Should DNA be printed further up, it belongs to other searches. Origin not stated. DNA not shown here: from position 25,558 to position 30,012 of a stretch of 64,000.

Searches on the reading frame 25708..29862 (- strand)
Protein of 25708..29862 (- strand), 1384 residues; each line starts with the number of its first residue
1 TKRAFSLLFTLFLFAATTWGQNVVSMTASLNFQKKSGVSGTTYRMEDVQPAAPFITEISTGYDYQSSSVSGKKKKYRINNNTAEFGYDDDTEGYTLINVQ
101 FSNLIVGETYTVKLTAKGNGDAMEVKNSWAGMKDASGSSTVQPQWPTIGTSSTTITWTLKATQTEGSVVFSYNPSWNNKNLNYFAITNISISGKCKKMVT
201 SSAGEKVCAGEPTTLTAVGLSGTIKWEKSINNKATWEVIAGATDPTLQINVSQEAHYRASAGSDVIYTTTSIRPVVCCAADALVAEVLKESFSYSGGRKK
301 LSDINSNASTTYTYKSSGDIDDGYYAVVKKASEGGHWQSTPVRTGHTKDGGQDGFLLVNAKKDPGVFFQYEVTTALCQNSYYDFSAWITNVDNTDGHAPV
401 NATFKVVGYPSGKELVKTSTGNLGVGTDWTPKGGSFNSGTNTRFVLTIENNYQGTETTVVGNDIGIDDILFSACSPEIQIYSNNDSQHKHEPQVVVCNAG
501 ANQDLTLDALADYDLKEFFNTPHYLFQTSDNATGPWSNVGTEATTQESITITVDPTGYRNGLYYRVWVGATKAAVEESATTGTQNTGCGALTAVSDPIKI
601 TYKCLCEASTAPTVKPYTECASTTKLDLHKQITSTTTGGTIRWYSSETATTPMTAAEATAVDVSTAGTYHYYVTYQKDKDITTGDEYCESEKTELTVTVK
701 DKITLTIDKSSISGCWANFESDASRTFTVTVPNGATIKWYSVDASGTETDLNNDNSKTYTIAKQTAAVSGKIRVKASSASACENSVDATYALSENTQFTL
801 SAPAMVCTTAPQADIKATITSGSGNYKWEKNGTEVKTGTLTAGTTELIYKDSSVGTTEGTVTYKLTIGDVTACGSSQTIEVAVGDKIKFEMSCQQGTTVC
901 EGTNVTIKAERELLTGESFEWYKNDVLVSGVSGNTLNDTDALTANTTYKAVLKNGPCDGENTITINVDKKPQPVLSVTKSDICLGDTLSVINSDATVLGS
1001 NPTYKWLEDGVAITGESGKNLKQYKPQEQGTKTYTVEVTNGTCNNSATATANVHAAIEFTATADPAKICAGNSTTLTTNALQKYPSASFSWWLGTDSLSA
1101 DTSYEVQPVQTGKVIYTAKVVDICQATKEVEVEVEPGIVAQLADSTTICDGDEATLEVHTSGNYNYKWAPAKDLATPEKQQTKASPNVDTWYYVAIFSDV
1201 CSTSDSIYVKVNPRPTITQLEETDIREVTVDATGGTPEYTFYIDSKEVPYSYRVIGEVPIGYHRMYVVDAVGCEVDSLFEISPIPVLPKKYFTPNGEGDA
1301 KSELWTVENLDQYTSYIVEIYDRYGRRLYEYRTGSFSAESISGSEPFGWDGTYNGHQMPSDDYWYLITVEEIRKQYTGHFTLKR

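Call 17: search_protein_families(library=pfam, proteins=[window:25708-29862:-], max_evalue=0.00001)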
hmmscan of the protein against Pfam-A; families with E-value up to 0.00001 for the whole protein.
window:25708-29862:- (1384 aa): 2 families
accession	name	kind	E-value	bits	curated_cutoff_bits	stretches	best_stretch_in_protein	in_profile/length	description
PF19081.6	Ig_7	-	2.8e-19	69.6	27.3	0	895-967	8-80/84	Ig-like domain CHU_C associated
PF13585.12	CHU_C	-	2.2e-10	40.9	27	1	1290-1381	5-85/86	CHU_C Type IX secretion signal domain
